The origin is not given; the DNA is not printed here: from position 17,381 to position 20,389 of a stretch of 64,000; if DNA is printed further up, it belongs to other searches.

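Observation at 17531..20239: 19-haem wire built from tandem paired-CXXCH modules fused to a dihaem cytochrome b: an enlarged CbcL-like architecture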

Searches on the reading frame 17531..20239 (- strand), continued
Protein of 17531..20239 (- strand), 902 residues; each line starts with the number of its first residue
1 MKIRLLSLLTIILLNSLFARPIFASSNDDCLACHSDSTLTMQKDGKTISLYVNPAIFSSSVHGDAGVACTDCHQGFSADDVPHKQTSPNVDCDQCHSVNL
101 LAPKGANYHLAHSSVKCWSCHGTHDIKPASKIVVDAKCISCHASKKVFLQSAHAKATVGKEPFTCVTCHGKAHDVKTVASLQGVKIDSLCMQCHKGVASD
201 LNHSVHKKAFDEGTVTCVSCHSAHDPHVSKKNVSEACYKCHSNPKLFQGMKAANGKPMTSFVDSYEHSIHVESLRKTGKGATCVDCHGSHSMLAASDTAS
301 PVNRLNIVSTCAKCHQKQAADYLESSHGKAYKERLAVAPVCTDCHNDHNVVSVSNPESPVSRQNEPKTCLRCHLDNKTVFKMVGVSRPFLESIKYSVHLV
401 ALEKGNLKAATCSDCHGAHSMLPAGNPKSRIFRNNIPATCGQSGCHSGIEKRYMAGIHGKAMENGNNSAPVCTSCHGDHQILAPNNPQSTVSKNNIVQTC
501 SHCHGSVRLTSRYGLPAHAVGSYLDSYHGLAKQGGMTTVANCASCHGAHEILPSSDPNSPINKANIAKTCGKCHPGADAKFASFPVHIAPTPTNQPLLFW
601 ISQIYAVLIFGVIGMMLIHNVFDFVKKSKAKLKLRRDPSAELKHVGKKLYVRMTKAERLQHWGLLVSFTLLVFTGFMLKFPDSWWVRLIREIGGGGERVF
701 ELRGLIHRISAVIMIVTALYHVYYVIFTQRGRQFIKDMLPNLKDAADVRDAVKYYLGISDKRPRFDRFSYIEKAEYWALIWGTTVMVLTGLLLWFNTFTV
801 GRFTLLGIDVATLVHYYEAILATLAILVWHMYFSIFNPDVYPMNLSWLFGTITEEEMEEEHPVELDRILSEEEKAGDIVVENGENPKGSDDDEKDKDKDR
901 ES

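Call 6: find_homologous_proteins(query=window:17531-20239:-, max_evalue=1e-10)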
Query window:17531-20239:- (902 aa): 5271 proteins with E <= 1e-10 among 8000 candidates; the best 120 are listed.
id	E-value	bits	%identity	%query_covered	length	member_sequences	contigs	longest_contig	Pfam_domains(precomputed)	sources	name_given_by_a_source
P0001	0.0e+0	2122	100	100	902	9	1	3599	PF09699.16,PF14537.12,PF01292.27,PF02085.22,PF00684.26,PF14522.12,PF22113.2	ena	-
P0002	0.0e+0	1779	81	100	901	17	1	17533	PF09699.16,PF14537.12,PF01292.27,PF02085.22,PF14522.12,PF22113.2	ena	-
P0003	0.0e+0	1726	79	100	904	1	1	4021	PF09699.16,PF14537.12,PF01292.27,PF02085.22,PF14522.12,PF22113.2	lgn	-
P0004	0.0e+0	1707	78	100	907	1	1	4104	PF09699.16,PF14537.12,PF01292.27,PF14522.12,PF22113.2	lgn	-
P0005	0.0e+0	1638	75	99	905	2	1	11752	PF09699.16,PF14537.12,PF01292.27,PF02085.22,PF14522.12,PF22113.2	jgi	jgi:formate dehydrogenase gamma subunit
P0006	0.0e+0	1632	75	99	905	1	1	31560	PF09699.16,PF14537.12,PF01292.27,PF14522.12,PF22113.2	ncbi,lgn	-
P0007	0.0e+0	1581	74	99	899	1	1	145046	PF09699.16,PF14537.12,PF01292.27,PF02085.22,PF14522.12,PF22113.2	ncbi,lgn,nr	ncbi:MAG: cytochrome c3 family protein [Bacteroidetes bacterium]|nr:cytochrome c3 family protein [Ba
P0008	0.0e+0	1563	73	99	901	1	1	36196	PF14358.12,PF09699.16,PF14537.12,PF01292.27,PF02085.22,PF14522.12,PF22113.2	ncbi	-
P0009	0.0e+0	1548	71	99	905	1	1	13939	PF09699.16,PF14537.12,PF01292.27,PF02085.22,PF14522.12,PF22113.2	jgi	jgi:cytochrome b subunit of formate dehydrogenase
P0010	0.0e+0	1517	71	97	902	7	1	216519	PF14358.12,PF09699.16,PF14537.12,PF01292.27,PF14522.12,PF22113.2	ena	-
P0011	0.0e+0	1501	78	87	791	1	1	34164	PF09699.16,PF14537.12,PF01292.27,PF02085.22,PF14522.12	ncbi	-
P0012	0.0e+0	1434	67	97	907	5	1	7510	PF09699.16,PF14537.12,PF01292.27,PF14522.12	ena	-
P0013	0.0e+0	1431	67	97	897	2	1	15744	PF09699.16,PF14537.12,PF01292.27,PF14522.12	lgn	-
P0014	0.0e+0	1387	64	98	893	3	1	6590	PF09699.16,PF14537.12,PF01292.27,PF14522.12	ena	-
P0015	0.0e+0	1386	64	99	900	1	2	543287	PF09699.16,PF14537.12,PF01292.27,PF14522.12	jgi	jgi:predicted CXXCH cytochrome family protein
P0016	0.0e+0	1382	64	97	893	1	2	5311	PF09699.16,PF14537.12,PF22678.2,PF01292.27,PF03264.20,PF14522.12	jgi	-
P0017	0.0e+0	1380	64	99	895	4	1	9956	PF09699.16,PF14537.12,PF01292.27,PF14522.12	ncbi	-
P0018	0.0e+0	1375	63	99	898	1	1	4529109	PF09699.16,PF14537.12,PF01292.27,PF14522.12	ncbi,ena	-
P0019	0.0e+0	1373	64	98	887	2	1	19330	PF09699.16,PF14537.12,PF01292.27,PF14522.12,PF22113.2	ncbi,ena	-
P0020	0.0e+0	1370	66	95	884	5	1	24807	PF09699.16,PF14537.12,PF01292.27,PF14522.12,PF22113.2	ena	-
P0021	0.0e+0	1369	65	97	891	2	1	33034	PF09699.16,PF14537.12,PF01292.27,PF14522.12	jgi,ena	-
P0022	0.0e+0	1364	64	99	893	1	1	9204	PF14358.12,PF09699.16,PF14537.12,PF01292.27,PF14522.12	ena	-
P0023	0.0e+0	1348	62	100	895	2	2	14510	PF09699.16,PF14537.12,PF01292.27,PF03264.20,PF14522.12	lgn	-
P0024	0.0e+0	1343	62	99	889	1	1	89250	PF09699.16,PF14537.12,PF01292.27,PF02085.22,PF14522.12,PF22113.2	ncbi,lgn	-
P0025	0.0e+0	1343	64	97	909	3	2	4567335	PF09699.16,PF14537.12,PF01292.27,PF14522.12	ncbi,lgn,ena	-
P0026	0.0e+0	1340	80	76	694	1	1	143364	PF09699.16,PF14537.12,PF01292.27,PF14522.12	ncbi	-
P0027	0.0e+0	1334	62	97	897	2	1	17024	PF09699.16,PF14537.12,PF01292.27,PF14522.12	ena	-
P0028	0.0e+0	1325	62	99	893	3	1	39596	PF09699.16,PF14537.12,PF01292.27,PF14522.12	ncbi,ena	-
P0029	0.0e+0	1325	61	99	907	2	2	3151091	PF09699.16,PF14537.12,PF01292.27,PF14522.12,PF22113.2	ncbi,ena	-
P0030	0.0e+0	1322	62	98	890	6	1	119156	PF09699.16,PF14537.12,PF01292.27,PF14522.12,PF22113.2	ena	-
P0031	0.0e+0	1299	64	93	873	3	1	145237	PF09699.16,PF14537.12,PF01292.27,PF14522.12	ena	-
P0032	0.0e+0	1241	65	89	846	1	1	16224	PF09699.16,PF14537.12,PF01292.27,PF02085.22,PF14522.12,PF22113.2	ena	-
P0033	0.0e+0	1161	56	99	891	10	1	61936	PF09699.16,PF14537.12,PF01292.27,PF14522.12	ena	-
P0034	0.0e+0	1151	65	82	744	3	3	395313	PF09699.16,PF14537.12,PF01292.27,PF14522.12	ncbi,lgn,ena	-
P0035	0.0e+0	1143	55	99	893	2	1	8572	PF09699.16,PF14537.12,PF01292.27,PF14522.12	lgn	-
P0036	0.0e+0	1129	54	99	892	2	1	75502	PF14358.12,PF09699.16,PF14537.12,PF22678.2,PF01292.27,PF14522.12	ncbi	ncbi:MAG: cytochrome c3 family protein [Candidatus Kryptoniota bacterium]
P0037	0.0e+0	1124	63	81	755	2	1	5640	PF14358.12,PF09699.16,PF14537.12,PF01292.27,PF14522.12,PF22113.2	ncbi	-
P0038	0.0e+0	1069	62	82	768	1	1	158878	PF09699.16,PF14537.12,PF01292.27,PF03264.20,PF14522.12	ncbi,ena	-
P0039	1.4e-268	912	47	97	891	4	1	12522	PF09699.16,PF14537.12,PF01292.27,PF14522.12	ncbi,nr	ncbi:MAG: cytochrome B [Chlorobi bacterium]|nr:cytochrome B [Chlorobiota bacterium]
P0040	7.8e-266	903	63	65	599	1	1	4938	PF14358.12,PF09699.16,PF14537.12,PF01292.27,PF14522.12,PF22113.2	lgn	-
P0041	6.5e-263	893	46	98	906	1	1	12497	PF09699.16,PF14537.12,PF22678.2,PF01292.27,PF03264.20,PF02085.22,PF14522.12,PF22113.2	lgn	-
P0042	1.3e-260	885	46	96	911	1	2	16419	PF09699.16,PF14537.12,PF01292.27,PF02085.22,PF00684.26,PF14522.12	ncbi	-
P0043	3.7e-257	874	46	97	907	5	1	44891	PF14358.12,PF09699.16,PF14537.12,PF01292.27,PF14522.12,PF22113.2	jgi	jgi:cytochrome b subunit of formate dehydrogenase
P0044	3.1e-255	867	46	97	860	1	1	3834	PF09699.16,PF14537.12,PF22678.2,PF01292.27,PF02085.22,PF14522.12,PF22113.2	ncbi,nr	ncbi:MAG: cytochrome c3 family protein [Ignavibacteria bacterium]|nr:cytochrome c3 family protein [I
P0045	2.8e-253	861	45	99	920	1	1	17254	PF14358.12,PF09699.16,PF14537.12,PF22678.2,PF01292.27,PF02085.22,PF14522.12,PF22113.2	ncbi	-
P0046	3.3e-252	857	46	95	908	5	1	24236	PF09699.16,PF14537.12,PF01292.27,PF02085.22,PF00684.26,PF14522.12,PF22113.2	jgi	jgi:cytochrome b subunit of formate dehydrogenase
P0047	7.2e-251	853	44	96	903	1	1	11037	PF09699.16,PF14537.12,PF01292.27,PF14522.12,PF22113.2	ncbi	-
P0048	7.9e-251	853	44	98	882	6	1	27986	PF09699.16,PF14537.12,PF01292.27,PF02085.22,PF00684.26,PF14522.12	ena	-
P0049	9.8e-249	846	44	100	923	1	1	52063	PF09699.16,PF14537.12,PF01292.27,PF02085.22,PF00684.26,PF14522.12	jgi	jgi:formate dehydrogenase gamma subunit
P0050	1.7e-247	842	46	96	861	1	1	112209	PF09699.16,PF14537.12,PF22678.2,PF01292.27,PF03264.20,PF02085.22,PF14522.12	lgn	-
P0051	3.8e-247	841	45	97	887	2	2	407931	PF09699.16,PF14537.12,PF01292.27,PF00684.26,PF14522.12,PF22113.2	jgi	jgi:cytochrome b subunit of formate dehydrogenase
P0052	7.3e-246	836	43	99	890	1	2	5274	PF09699.16,PF14537.12,PF22678.2,PF01292.27,PF03264.20,PF02085.22,PF14522.12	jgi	-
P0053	2.8e-245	835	45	97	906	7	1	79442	PF09699.16,PF14537.12,PF01292.27,PF02085.22,PF14522.12,PF22113.2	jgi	jgi:formate dehydrogenase gamma subunit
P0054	6.5e-245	833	44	97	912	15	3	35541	PF09699.16,PF14537.12,PF01292.27,PF02085.22,PF00684.26,PF14522.12,PF22113.2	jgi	-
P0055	1.5e-244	832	44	100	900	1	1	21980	PF09699.16,PF14537.12,PF01292.27,PF03264.20,PF14522.12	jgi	jgi:predicted CXXCH cytochrome family protein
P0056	1.5e-243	829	44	97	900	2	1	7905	PF09699.16,PF14537.12,PF22678.2,PF01292.27,PF03264.20,PF02085.22,PF14522.12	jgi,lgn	-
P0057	3.4e-242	824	43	100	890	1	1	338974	PF09699.16,PF14537.12,PF22678.2,PF01292.27,PF03264.20,PF02085.22,PF14522.12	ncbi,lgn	-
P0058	5.3e-242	824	44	97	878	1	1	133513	PF09699.16,PF14537.12,PF22678.2,PF01292.27,PF03264.20,PF02085.22,PF14522.12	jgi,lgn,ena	-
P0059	1.3e-241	822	44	99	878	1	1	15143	PF09699.16,PF14537.12,PF22678.2,PF01292.27,PF03264.20,PF02085.22,PF14522.12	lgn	-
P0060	5.1e-241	820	44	95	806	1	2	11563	PF14358.12,PF09699.16,PF14537.12,PF22678.2,PF01292.27,PF02085.22,PF14522.12,PF22113.2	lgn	-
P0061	6.4e-241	820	43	97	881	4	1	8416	PF09699.16,PF14537.12,PF22678.2,PF01292.27,PF03264.20,PF14522.12,PF22113.2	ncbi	-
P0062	6.6e-241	820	44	92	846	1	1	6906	PF09699.16,PF14537.12,PF22678.2,PF01292.27,PF02085.22,PF14522.12,PF22113.2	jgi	jgi:cytochrome b subunit of formate dehydrogenase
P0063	8.6e-241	820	43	97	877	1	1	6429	PF09699.16,PF14537.12,PF22678.2,PF01292.27,PF03264.20,PF14522.12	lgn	-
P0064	1.3e-238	812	43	96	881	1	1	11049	PF09699.16,PF14537.12,PF01292.27,PF03264.20,PF14522.12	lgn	-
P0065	1.2e-237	809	43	96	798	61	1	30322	PF09699.16,PF14537.12,PF01292.27,PF00684.26,PF14522.12,PF22113.2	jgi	jgi:formate dehydrogenase gamma subunit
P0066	4.8e-236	804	44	96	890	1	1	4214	PF14358.12,PF09699.16,PF14537.12,PF01292.27,PF03264.20,PF02085.22,PF14522.12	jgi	jgi:predicted CXXCH cytochrome family protein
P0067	3.5e-235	801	43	94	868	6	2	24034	PF09699.16,PF14537.12,PF22678.2,PF01292.27,PF03264.20,PF02085.22,PF00684.26,PF14522.12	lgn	-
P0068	4.5e-235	801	45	92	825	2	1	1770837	PF09699.16,PF14537.12,PF01292.27,PF03264.20,PF00684.26,PF14522.12,PF22113.2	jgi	jgi:formate dehydrogenase gamma subunit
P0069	1.3e-234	799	48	75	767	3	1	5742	PF09699.16,PF14537.12,PF22678.2,PF01292.27,PF14522.12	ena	-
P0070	4.1e-234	798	43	100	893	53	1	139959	PF09699.16,PF14537.12,PF22678.2,PF01292.27,PF03264.20,PF02085.22,PF00684.26,PF14522.12,PF22113.2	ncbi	-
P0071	6.7e-234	797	44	100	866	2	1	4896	PF09699.16,PF14537.12,PF01292.27,PF03264.20,PF02085.22,PF14522.12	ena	-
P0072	1.1e-233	796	63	62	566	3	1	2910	PF09699.16,PF14537.12,PF14522.12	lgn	-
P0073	8.9e-233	793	46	78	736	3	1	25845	PF14358.12,PF09699.16,PF14537.12,PF01292.27,PF14522.12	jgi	-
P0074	1.0e-232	793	43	94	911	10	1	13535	PF09699.16,PF14537.12,PF01292.27,PF02085.22,PF14522.12,PF22113.2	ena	-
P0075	1.1e-231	790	46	79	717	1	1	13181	PF14358.12,PF09699.16,PF14537.12,PF01292.27,PF14522.12,PF22113.2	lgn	-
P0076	1.2e-231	789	48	77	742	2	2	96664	PF09699.16,PF14537.12,PF22678.2,PF01292.27,PF02085.22,PF14522.12,PF22113.2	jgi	jgi:cytochrome b subunit of formate dehydrogenase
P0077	1.2e-230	786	44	96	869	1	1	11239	PF09699.16,PF14537.12,PF22678.2,PF01292.27,PF03264.20,PF02085.22,PF14522.12,PF22113.2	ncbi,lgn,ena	-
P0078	4.8e-230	784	47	76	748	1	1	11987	PF14358.12,PF09699.16,PF14537.12,PF22678.2,PF01292.27,PF03264.20,PF02085.22,PF14522.12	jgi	jgi:formate dehydrogenase gamma subunit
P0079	1.2e-229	783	42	96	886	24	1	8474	PF09699.16,PF14537.12,PF01292.27,PF03264.20,PF02085.22,PF00684.26,PF14522.12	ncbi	-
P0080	1.5e-229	782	46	79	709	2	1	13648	PF14358.12,PF09699.16,PF14537.12,PF01292.27,PF14522.12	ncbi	-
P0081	1.7e-229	782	48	73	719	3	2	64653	PF09699.16,PF14537.12,PF01292.27,PF02085.22,PF14522.12,PF22113.2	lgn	-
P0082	2.7e-229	782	45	83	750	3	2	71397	PF09699.16,PF14537.12,PF22678.2,PF01292.27,PF03264.20,PF14522.12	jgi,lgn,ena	-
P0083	3.3e-229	781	43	97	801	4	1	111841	PF09699.16,PF14537.12,PF22678.2,PF01292.27,PF02085.22,PF14522.12,PF22113.2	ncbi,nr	ncbi:MAG: cytochrome c3 family protein [Calditrichaeota bacterium]|nr:cytochrome c3 family protein [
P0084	4.3e-229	781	47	76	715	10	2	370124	PF14358.12,PF09699.16,PF14537.12,PF01292.27,PF02085.22,PF14522.12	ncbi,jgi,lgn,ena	-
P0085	7.1e-229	780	47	78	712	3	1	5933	PF14358.12,PF09699.16,PF14537.12,PF01292.27,PF14522.12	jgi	jgi:cytochrome b subunit of formate dehydrogenase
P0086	7.7e-229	780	49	75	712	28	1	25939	PF09699.16,PF14537.12,PF01292.27,PF02085.22,PF14522.12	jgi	-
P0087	8.1e-229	780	46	79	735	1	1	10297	PF09699.16,PF14537.12,PF01292.27,PF14522.12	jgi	jgi:cytochrome b subunit of formate dehydrogenase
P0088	1.4e-228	779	47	79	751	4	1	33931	PF09699.16,PF14537.12,PF22678.2,PF01292.27,PF03264.20,PF02085.22,PF14522.12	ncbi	-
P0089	1.5e-228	779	42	96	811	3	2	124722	PF09699.16,PF14537.12,PF01292.27,PF02085.22,PF14522.12,PF22113.2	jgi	jgi:cytochrome b subunit of formate dehydrogenase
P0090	9.2e-228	777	42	97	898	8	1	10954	PF09699.16,PF14537.12,PF01292.27,PF00684.26,PF14522.12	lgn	-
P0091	2.6e-227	775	46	79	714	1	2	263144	PF09699.16,PF14537.12,PF01292.27,PF02085.22,PF14522.12,PF22113.2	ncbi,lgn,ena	-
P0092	3.6e-227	775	48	73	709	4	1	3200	PF09699.16,PF14537.12,PF22678.2,PF01292.27,PF14522.12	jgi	jgi:cytochrome b subunit of formate dehydrogenase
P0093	1.8e-226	772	47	73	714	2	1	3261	PF14358.12,PF09699.16,PF14537.12,PF01292.27,PF14522.12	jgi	-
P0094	1.9e-226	772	48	74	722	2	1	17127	PF14358.12,PF09699.16,PF14537.12,PF01292.27,PF02085.22,PF14522.12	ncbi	-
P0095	2.7e-225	768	45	77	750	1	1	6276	PF09699.16,PF14537.12,PF01292.27,PF14522.12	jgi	jgi:cytochrome b subunit of formate dehydrogenase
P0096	7.0e-225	767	47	81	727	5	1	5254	PF09699.16,PF14537.12,PF01292.27,PF14522.12,PF22113.2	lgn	-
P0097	1.1e-224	766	48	76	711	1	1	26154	PF09699.16,PF14537.12,PF22678.2,PF01292.27,PF03264.20,PF02085.22,PF14522.12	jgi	jgi:cytochrome b subunit of formate dehydrogenase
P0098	1.3e-224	766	42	96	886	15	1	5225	PF09699.16,PF14537.12,PF22678.2,PF01292.27,PF02085.22,PF00684.26,PF14522.12,PF22113.2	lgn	-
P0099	2.8e-224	765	46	79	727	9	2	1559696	PF09699.16,PF14537.12,PF22678.2,PF01292.27,PF02085.22,PF14522.12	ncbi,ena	-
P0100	4.1e-224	764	48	76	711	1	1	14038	PF09699.16,PF14537.12,PF22678.2,PF01292.27,PF03264.20,PF02085.22,PF14522.12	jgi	jgi:cytochrome b subunit of formate dehydrogenase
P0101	4.2e-224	764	41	96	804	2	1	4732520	PF14358.12,PF09699.16,PF14537.12,PF22678.2,PF01292.27,PF02085.22,PF00684.26,PF14522.12,PF22113.2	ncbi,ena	-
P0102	6.1e-224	764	46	78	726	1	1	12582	PF09699.16,PF14537.12,PF22678.2,PF01292.27,PF03264.20,PF14522.12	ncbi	-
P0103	8.7e-224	763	48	76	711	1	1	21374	PF09699.16,PF14537.12,PF22678.2,PF01292.27,PF03264.20,PF02085.22,PF14522.12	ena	-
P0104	1.2e-223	763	46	76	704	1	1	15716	PF09699.16,PF14537.12,PF01292.27,PF02085.22,PF14522.12,PF22113.2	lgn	-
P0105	1.5e-223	763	44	94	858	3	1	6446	PF14358.12,PF09699.16,PF14537.12,PF01292.27,PF02085.22,PF14522.12,PF22113.2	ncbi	-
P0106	1.5e-223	763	46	78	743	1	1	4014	PF09699.16,PF14537.12,PF01292.27,PF14522.12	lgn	-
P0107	1.8e-223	762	47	77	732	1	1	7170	PF09699.16,PF14537.12,PF01292.27,PF02085.22,PF14522.12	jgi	jgi:cytochrome b subunit of formate dehydrogenase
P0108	2.1e-223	762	45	78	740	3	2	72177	PF14358.12,PF09699.16,PF14537.12,PF01292.27,PF14522.12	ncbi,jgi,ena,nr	ncbi:MAG TPA: cytochrome b/b6 domain-containing protein [Bacteroidota bacterium]|nr:cytochrome b/b6 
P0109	2.3e-223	762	48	73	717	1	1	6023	PF14358.12,PF09699.16,PF14537.12,PF01292.27,PF14522.12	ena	-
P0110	2.4e-223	762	49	71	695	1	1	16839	PF14358.12,PF09699.16,PF14537.12,PF22678.2,PF01292.27,PF02085.22,PF00684.26,PF14522.12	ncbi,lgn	-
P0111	4.8e-223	761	46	76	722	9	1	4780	PF09699.16,PF14537.12,PF01292.27,PF14522.12,PF22113.2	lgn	-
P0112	1.4e-222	759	46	78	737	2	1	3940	PF14358.12,PF09699.16,PF14537.12,PF22678.2,PF01292.27,PF14522.12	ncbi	-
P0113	1.8e-222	759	46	78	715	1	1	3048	PF14358.12,PF09699.16,PF14537.12,PF22678.2,PF01292.27,PF02085.22,PF14522.12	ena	-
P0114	1.9e-222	759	48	75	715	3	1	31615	PF14358.12,PF09699.16,PF14537.12,PF01292.27,PF02085.22,PF14522.12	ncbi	-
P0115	2.0e-222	759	46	78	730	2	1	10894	PF09699.16,PF14537.12,PF01292.27,PF02085.22,PF14522.12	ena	-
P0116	2.9e-222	758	45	76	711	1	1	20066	PF14358.12,PF09699.16,PF14537.12,PF22678.2,PF01292.27,PF02085.22,PF14522.12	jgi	jgi:cytochrome b subunit of formate dehydrogenase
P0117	3.1e-222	758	45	77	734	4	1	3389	PF14358.12,PF09699.16,PF14537.12,PF01292.27,PF14522.12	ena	-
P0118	3.5e-222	758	47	76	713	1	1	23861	PF09699.16,PF14537.12,PF01292.27,PF02085.22,PF14522.12,PF22113.2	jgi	jgi:cytochrome b subunit of formate dehydrogenase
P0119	4.2e-222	758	45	79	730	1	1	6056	PF09699.16,PF14537.12,PF01292.27,PF02085.22,PF14522.12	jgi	jgi:formate dehydrogenase gamma subunit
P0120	4.5e-222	758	45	74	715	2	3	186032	PF14358.12,PF09699.16,PF14537.12,PF22678.2,PF01292.27,PF02085.22,PF14522.12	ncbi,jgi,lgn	-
